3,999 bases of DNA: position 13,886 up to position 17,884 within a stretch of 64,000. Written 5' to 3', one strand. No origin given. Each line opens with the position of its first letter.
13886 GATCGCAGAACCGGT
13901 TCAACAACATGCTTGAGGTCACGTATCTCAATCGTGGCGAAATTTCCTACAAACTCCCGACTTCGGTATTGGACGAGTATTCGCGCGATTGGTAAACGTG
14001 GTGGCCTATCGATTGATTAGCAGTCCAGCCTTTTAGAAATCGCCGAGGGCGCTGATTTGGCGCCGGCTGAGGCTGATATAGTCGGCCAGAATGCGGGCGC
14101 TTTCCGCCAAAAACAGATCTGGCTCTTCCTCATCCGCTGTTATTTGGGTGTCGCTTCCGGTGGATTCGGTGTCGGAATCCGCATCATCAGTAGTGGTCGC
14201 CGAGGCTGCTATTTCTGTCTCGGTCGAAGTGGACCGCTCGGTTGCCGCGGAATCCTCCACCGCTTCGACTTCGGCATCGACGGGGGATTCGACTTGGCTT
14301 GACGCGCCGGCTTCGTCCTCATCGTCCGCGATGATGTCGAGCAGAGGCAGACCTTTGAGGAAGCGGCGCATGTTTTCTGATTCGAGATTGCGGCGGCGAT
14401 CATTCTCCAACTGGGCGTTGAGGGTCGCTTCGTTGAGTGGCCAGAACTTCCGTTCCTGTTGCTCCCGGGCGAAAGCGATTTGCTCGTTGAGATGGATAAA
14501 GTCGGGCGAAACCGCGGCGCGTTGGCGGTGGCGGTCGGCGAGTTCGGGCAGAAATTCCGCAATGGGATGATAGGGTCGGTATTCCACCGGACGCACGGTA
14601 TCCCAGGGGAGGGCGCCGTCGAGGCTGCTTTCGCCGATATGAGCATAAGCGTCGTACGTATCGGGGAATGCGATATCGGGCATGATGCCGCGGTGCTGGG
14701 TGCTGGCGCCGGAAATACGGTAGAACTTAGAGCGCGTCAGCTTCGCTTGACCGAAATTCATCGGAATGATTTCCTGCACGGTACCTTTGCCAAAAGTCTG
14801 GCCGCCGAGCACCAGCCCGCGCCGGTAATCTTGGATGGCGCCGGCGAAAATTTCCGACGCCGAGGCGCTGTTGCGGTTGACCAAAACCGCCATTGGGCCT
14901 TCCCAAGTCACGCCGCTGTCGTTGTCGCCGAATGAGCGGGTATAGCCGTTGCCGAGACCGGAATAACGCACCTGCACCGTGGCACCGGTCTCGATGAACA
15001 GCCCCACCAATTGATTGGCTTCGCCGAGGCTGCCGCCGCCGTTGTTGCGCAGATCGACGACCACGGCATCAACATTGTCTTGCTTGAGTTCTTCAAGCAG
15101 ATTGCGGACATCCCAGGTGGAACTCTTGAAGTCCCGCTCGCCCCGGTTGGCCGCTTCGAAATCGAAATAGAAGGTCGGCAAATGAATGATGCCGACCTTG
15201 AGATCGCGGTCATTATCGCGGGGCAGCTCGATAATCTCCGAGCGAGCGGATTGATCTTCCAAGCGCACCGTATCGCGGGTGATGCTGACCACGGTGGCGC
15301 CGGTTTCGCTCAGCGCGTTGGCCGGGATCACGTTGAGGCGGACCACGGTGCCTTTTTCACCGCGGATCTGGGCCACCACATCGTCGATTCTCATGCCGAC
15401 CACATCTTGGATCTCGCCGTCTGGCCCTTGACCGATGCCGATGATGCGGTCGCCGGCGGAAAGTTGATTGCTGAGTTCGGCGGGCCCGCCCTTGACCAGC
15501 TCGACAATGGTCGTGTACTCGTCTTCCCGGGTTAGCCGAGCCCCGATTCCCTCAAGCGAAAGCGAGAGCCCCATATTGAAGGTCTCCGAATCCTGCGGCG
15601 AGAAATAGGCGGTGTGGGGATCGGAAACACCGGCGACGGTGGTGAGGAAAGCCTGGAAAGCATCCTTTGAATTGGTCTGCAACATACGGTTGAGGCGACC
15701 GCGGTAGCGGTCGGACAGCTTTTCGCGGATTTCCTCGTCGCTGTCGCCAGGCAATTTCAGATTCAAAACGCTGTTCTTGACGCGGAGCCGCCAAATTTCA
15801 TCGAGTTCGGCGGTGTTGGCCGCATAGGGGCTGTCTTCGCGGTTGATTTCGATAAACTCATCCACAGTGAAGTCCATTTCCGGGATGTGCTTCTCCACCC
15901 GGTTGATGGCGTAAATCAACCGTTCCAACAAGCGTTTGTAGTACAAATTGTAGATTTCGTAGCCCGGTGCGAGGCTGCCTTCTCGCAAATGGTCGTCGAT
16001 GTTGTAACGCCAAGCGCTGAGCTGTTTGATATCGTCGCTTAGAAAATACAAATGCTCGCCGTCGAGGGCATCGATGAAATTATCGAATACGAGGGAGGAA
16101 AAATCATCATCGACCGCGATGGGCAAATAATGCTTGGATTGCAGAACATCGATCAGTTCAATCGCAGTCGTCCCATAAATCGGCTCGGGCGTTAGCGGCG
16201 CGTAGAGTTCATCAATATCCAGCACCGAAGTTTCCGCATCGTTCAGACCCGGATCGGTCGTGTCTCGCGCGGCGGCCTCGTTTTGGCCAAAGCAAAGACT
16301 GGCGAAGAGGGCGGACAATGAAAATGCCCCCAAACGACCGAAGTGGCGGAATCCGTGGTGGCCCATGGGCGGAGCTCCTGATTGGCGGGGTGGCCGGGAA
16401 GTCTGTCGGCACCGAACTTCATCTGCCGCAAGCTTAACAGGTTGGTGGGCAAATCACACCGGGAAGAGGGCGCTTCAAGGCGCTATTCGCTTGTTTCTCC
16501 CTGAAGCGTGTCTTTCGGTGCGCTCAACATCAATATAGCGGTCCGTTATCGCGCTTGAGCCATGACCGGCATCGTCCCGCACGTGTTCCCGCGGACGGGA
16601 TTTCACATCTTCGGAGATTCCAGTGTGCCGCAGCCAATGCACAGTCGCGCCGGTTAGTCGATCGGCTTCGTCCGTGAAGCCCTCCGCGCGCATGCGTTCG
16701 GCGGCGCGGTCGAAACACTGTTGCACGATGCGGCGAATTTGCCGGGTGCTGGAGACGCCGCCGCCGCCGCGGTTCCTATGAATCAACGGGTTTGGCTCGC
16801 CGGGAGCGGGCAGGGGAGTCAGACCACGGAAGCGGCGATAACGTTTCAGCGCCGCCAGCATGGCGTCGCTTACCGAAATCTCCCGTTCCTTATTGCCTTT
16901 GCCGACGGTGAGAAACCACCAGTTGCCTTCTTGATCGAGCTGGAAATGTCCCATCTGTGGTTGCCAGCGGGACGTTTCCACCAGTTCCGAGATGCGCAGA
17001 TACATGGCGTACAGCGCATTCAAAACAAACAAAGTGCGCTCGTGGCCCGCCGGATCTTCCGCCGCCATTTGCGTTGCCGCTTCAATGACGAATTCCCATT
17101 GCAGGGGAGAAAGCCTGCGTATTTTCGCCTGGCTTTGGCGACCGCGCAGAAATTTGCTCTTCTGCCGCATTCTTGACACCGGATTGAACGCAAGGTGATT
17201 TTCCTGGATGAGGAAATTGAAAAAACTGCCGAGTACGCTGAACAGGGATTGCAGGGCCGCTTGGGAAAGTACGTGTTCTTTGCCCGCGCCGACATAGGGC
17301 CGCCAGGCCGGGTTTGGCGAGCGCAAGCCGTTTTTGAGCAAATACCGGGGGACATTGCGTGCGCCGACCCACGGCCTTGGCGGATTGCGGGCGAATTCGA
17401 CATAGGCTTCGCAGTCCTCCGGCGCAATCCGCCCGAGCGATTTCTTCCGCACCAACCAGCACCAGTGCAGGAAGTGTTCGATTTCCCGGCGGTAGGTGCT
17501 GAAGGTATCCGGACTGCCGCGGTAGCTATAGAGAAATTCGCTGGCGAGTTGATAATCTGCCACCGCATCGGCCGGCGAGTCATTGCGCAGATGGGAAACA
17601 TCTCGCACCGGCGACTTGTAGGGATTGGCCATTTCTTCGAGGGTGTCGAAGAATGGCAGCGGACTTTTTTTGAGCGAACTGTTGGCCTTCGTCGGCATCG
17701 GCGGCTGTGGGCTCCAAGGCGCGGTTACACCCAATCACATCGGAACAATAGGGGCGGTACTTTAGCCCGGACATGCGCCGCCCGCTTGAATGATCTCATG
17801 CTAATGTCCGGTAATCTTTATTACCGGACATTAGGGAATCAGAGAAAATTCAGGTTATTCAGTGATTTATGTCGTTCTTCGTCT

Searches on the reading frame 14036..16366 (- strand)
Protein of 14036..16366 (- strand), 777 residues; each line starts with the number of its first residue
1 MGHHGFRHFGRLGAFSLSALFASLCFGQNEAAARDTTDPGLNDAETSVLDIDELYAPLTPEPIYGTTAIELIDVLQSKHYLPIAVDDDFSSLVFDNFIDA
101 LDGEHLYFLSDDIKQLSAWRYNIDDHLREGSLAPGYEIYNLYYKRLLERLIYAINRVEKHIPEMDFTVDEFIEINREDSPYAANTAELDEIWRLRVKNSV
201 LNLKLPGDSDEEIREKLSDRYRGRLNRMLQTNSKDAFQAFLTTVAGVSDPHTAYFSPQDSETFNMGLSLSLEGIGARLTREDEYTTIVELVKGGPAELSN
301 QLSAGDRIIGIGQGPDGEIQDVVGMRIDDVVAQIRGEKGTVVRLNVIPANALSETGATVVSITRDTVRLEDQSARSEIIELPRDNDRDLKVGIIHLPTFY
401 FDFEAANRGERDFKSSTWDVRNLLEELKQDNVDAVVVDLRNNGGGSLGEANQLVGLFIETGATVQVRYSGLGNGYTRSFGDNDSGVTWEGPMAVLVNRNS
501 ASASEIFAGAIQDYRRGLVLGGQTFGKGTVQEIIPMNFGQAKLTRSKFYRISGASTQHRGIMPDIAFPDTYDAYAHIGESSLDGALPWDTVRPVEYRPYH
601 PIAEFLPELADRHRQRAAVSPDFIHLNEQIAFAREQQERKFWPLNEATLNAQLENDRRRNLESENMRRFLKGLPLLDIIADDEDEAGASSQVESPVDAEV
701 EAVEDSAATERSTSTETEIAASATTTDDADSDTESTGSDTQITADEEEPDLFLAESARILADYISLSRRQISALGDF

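Call 3: search_protein_families(library=pfam, proteins=[window:14036-16366:-], max_evalue=1)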
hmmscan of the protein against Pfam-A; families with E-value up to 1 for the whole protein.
window:14036-16366:- (777 aa): 6 families
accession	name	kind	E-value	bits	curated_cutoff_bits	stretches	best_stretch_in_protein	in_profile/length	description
PF17804.6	TSP_NTD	-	1.8e-59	201.6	26.4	1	72-258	2-188/188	Tail specific protease N-terminal domain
PF03572.23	Peptidase_S41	-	3.6e-43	147.4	24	1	390-566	1-164/165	Peptidase family S41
PF11818.13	DUF3340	-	1.5e-32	113.3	28.6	1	574-764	3-154/155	C-terminal domain of tail specific protease (DUF3340)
PF00595.29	PDZ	-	1.9e-09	38.2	23.2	1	271-346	9-80/81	PDZ domain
PF13180.12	PDZ_2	-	0.025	15.3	27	1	273-313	2-41/80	PDZ domain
PF16749.10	Arteri_nsp7a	-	0.18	12.5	27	1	299-335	76-112/130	Arterivirus nonstructural protein 7 alpha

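Call 7: search_protein_families(library=ncbifam, proteins=[window:14036-16366:-], max_evalue=1)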
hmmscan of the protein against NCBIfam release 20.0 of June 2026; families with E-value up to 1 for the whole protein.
window:14036-16366:- (777 aa): 11 families
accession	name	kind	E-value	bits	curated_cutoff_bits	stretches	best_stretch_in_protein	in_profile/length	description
NF008388.1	PRK11186.1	exception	1.8e-181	604.9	825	1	59-685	36-643/663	carboxy terminal-processing peptidase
TIGR00225.1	prc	subfamily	5.4e-81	272.2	218.6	1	230-589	10-335/335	C-terminal processing peptidase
NF051464.1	tail_spec_CT441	exception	5e-76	256.8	700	1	79-593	35-550/645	tail-specific protease Tsp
NF045589.1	Cterm_S41_CtpB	exception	1.1e-45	156.1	633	1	188-567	42-380/416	carboxyl-terminal processing protease CtpB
TIGR03900.1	prc_long_Delta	hypoth_equivalog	1.1e-42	146.1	660.95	1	240-566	108-403/973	MXAN_5808 family serine peptidase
NF052377.1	lmo1851_S41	exception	4.7e-41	141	725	2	419-576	221-374/468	lmo1851 family serine protease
NF045588.1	Cterm_S41_CtpA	exception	1.1e-38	133.3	625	1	225-577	65-386/401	carboxyl-terminal processing protease CtpA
NF045590.1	Cterm_S41_CtpC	exception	1.9e-38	132.3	665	1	189-567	42-378/418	carboxyl-terminal processing protease CtpC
NF045591.1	Cterm_S41_CtpZ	exception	4.6e-34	117.8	525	1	225-567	65-374/403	carboxyl-terminal processing protease CtpZ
NF033424.1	chlamy_CPAF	equivalog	1.5e-10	40.3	250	2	486-569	453-540/564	protease-like activity factor CPAF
NF058627.1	S41_Gfo1087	equivalog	1.5e-06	27.5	455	1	423-455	243-275/489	GFO_1087 family putative carboxy terminal peptidase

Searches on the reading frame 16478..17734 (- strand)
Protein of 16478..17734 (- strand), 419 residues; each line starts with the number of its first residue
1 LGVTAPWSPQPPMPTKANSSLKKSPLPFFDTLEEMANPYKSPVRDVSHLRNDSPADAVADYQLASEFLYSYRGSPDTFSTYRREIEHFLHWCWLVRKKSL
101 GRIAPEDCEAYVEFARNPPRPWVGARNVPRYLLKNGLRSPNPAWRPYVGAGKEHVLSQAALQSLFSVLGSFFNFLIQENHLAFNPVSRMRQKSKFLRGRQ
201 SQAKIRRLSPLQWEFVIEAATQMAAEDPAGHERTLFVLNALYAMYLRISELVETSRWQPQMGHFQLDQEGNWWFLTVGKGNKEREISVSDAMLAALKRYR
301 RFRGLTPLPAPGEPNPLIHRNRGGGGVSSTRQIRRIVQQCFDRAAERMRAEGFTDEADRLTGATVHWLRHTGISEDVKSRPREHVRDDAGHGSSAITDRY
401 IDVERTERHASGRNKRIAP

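Call 3: search_protein_families(library=pfam, proteins=[window:16478-17734:-], max_evalue=1)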
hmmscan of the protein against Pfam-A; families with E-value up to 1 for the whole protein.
window:16478-17734:- (419 aa): 3 families
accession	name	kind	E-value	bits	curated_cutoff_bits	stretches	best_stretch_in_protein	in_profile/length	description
PF00589.27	Phage_integrase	-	6.1e-07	29.8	27.1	1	229-404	19-169/172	Phage integrase family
PF02899.23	Phage_int_SAM_1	-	3.8e-06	27.5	22.3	1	67-113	7-53/83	Phage integrase, N-terminal SAM-like domain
PF13495.12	Phage_int_SAM_4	-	0.025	15.4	27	1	70-116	11-54/85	Phage integrase, N-terminal SAM-like domain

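Call 7: search_protein_families(library=ncbifam, proteins=[window:16478-17734:-], max_evalue=1)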
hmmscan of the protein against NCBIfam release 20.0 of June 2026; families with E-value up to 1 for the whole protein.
window:16478-17734:- (419 aa): 6 families
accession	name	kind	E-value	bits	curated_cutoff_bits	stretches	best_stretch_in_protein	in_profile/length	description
TIGR02224.1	recomb_XerC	equivalog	5e-16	58.9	335.15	1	74-348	14-234/295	tyrosine recombinase XerC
TIGR02225.1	recomb_XerD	equivalog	1.7e-14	53.8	329.6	1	147-311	49-195/290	site-specific tyrosine recombinase XerD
NF001399.0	PRK00283.1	subfamily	1.4e-12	47.5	279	1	76-301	25-195/300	tyrosine recombinase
NF040815.2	recomb_XerA_Arch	equivalog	7.9e-11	42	220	1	73-408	12-259/263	site-specific tyrosine recombinase/integron integrase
NF003462.0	PRK05084.1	equivalog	5e-05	22.2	267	1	233-409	196-350/360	tyrosine recombinase XerS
NF002331.0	PRK01287.1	subfamily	0.00061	18.8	371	1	155-300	94-223/365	site-specific tyrosine recombinase XerC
